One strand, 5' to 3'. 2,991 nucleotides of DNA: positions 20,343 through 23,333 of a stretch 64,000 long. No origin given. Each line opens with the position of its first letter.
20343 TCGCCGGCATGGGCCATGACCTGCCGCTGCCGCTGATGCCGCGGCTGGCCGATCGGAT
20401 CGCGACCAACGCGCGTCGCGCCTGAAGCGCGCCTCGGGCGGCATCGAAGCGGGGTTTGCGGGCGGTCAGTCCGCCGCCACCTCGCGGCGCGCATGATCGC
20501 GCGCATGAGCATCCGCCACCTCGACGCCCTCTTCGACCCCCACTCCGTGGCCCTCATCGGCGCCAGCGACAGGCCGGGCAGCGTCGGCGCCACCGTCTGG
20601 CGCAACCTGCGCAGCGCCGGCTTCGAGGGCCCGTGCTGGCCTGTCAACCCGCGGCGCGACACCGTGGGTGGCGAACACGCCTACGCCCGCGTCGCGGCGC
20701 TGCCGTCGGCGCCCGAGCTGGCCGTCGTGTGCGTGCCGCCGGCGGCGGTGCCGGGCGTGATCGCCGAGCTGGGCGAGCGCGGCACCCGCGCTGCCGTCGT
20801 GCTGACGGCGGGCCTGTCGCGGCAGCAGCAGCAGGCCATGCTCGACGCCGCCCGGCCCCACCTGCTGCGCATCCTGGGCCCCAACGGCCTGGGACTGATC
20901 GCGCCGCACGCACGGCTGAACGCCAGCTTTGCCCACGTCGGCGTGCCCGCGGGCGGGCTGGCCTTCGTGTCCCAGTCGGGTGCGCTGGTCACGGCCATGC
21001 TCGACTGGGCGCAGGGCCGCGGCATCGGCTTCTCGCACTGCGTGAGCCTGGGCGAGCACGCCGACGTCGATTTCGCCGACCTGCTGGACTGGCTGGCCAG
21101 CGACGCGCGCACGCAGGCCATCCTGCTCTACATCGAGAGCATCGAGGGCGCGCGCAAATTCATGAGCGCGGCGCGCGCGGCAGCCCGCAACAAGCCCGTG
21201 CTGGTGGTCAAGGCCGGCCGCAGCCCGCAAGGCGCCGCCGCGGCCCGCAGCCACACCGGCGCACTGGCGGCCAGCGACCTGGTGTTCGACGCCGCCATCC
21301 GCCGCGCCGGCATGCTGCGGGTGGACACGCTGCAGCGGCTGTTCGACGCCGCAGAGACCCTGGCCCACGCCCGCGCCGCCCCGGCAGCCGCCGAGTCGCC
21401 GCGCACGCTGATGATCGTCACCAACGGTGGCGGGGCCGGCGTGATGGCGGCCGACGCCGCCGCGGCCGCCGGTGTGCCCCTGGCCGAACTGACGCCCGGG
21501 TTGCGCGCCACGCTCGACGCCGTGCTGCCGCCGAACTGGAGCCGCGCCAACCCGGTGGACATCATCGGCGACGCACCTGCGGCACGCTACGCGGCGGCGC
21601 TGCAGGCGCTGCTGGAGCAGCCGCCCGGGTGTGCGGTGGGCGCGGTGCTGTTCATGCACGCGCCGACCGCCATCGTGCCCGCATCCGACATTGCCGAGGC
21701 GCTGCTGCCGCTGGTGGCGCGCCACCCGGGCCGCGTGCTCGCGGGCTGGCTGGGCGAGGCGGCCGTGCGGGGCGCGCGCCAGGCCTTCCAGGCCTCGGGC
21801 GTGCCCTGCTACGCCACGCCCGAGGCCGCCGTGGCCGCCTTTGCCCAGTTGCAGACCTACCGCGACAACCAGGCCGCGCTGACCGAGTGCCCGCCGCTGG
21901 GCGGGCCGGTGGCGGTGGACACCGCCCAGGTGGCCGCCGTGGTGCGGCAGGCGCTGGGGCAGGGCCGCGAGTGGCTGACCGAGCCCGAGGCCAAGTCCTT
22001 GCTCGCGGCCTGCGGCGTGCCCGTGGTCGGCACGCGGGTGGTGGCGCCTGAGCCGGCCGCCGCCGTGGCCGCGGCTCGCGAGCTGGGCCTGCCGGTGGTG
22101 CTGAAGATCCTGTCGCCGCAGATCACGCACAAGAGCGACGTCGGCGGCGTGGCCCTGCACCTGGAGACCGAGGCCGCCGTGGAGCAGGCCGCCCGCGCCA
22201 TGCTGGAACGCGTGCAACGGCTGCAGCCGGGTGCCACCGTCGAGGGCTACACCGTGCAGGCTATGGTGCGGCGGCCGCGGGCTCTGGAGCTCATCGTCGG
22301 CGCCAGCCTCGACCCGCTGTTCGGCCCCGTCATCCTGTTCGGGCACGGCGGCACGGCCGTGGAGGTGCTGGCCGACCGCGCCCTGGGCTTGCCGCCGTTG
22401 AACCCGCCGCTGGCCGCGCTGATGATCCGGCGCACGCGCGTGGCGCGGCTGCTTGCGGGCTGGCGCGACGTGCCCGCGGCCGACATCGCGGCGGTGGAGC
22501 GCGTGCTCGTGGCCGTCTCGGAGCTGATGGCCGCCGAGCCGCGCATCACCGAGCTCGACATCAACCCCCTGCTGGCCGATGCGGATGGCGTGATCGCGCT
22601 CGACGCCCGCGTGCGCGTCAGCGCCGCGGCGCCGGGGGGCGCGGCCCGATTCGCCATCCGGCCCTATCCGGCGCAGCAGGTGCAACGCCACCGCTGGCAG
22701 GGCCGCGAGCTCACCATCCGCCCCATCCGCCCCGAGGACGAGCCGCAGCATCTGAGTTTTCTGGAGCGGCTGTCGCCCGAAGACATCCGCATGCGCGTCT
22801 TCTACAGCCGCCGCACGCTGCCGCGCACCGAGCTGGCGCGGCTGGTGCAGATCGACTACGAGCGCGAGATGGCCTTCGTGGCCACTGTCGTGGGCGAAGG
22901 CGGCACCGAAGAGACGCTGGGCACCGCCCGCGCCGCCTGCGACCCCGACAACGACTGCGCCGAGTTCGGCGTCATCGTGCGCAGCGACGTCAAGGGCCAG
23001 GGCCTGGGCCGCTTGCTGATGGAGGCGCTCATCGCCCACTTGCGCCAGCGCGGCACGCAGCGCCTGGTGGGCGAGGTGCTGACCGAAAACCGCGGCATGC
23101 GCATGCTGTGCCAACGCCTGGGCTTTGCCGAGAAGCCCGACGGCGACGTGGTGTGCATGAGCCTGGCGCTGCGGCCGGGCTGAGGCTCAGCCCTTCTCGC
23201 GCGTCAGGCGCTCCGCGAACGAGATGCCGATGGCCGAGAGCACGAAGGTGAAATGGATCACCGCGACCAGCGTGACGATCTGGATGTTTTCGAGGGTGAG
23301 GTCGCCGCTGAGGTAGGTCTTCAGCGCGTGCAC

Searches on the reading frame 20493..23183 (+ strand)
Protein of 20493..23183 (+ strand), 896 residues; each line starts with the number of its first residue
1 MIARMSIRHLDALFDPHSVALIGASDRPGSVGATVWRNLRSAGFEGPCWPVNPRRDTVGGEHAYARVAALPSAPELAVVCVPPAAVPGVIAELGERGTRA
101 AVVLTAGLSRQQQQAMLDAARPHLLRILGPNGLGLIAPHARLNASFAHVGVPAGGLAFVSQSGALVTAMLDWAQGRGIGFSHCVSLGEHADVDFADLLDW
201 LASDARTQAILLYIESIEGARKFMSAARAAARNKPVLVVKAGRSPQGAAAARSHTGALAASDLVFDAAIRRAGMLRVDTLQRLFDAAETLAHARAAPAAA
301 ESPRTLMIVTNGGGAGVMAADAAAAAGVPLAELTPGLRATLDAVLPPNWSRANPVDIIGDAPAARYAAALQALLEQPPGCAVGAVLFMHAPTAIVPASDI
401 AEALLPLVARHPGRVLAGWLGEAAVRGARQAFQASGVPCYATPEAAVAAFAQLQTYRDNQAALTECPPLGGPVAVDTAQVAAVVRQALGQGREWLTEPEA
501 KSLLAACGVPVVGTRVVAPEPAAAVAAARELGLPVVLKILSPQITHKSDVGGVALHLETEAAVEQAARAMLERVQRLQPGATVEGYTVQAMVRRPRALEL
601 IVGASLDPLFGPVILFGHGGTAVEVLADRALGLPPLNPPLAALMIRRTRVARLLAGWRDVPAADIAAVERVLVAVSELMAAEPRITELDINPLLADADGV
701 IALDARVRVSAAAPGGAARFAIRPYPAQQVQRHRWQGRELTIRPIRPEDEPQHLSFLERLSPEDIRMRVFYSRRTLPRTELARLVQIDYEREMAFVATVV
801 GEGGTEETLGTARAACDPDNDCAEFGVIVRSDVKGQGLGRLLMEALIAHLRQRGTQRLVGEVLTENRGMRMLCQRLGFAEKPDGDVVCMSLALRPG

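Call 62: search_protein_families(library=ncbifam, proteins=[window:20493-23183:+], max_evalue=1e-10)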
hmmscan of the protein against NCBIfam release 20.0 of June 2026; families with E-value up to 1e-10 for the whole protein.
window:20493-23183:+ (896 aa): 7 families
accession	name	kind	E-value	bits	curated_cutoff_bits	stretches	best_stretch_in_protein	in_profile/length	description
NF045493.1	HydDutCoALig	equivalog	2.9e-142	475.7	1300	1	12-707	5-696/698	4-hydroxybutyrate--CoA ligase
TIGR02717.1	AcCoA-syn-alpha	equivalog_domain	2.3e-131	438.5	567.15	1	10-456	1-446/447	acetate--CoA ligase alpha subunit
NF045494.1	AcCoALig_Archglob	equivalog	7e-113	378.3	1200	2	5-457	213-663/665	acetate--CoA ligase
NF045492.1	HydPropCoALig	equivalog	1.7e-100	337.4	1300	2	3-454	241-694/700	3-hydroxypropionate--CoA ligase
NF058543.1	ActPatMycb56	equivalog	2.8e-16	59.3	460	1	736-883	135-280/317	acetyltransferase Pat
NF004230.0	PRK05678.1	equivalog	8.3e-15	54.7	336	1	75-260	67-253/291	succinate--CoA ligase subunit alpha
TIGR01019.1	sucCoAalpha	subfamily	2e-12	47.1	353.2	1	76-259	66-250/286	succinate--CoA ligase subunit alpha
